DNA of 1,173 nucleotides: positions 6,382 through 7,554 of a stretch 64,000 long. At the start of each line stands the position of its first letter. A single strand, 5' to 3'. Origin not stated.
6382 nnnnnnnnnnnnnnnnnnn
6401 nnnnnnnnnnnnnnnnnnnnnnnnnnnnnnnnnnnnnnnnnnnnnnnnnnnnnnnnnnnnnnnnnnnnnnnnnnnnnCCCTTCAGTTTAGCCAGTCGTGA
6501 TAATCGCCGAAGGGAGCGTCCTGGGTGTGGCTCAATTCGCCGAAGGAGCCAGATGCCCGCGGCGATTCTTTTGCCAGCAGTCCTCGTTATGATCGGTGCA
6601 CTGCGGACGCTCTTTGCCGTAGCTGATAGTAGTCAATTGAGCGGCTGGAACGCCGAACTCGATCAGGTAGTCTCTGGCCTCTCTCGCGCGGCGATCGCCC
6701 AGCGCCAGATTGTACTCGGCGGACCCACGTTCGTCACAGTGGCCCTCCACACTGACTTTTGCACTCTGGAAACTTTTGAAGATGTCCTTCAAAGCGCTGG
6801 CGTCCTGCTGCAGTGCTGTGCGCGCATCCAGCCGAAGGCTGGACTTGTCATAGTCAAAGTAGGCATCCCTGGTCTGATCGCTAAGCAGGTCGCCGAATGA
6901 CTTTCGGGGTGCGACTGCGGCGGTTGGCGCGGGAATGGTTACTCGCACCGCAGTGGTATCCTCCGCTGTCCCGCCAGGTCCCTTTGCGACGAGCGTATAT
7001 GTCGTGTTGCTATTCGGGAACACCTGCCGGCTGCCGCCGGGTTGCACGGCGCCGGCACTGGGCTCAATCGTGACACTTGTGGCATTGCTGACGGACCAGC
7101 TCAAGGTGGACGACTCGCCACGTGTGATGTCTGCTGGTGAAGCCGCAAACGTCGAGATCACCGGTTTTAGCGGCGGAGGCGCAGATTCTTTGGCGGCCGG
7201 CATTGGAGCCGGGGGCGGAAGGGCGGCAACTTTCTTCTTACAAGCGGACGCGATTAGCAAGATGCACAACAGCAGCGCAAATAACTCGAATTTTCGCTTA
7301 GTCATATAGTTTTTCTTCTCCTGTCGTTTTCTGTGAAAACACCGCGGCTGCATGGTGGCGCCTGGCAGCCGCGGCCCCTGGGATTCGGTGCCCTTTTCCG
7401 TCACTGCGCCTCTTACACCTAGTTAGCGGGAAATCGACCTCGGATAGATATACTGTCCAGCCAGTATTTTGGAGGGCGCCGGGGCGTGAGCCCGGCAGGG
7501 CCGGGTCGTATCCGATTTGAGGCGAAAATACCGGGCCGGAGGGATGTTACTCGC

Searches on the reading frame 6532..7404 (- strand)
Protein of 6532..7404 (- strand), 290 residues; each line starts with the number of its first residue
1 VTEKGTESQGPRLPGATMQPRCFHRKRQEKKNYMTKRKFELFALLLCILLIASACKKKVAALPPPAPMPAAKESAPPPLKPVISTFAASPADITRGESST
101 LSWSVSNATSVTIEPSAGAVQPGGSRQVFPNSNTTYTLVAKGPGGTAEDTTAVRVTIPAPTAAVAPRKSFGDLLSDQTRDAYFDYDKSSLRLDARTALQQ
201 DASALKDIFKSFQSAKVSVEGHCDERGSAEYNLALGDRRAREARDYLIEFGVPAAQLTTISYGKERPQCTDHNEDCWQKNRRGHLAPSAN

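Call 66: search_protein_families(library=pfam, proteins=[window:6532-7404:-], max_evalue=0.0001)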
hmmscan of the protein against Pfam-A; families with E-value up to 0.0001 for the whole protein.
window:6532-7404:- (290 aa): 2 families
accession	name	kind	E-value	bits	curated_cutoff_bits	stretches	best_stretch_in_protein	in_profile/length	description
PF00691.25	OmpA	-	1.8e-19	70.3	27.2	1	182-275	1-92/98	OmpA family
PF04625.18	DEC-1_N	-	4.4e-06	26.4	29.2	1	49-179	112-240/403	DEC-1 protein, N-terminal region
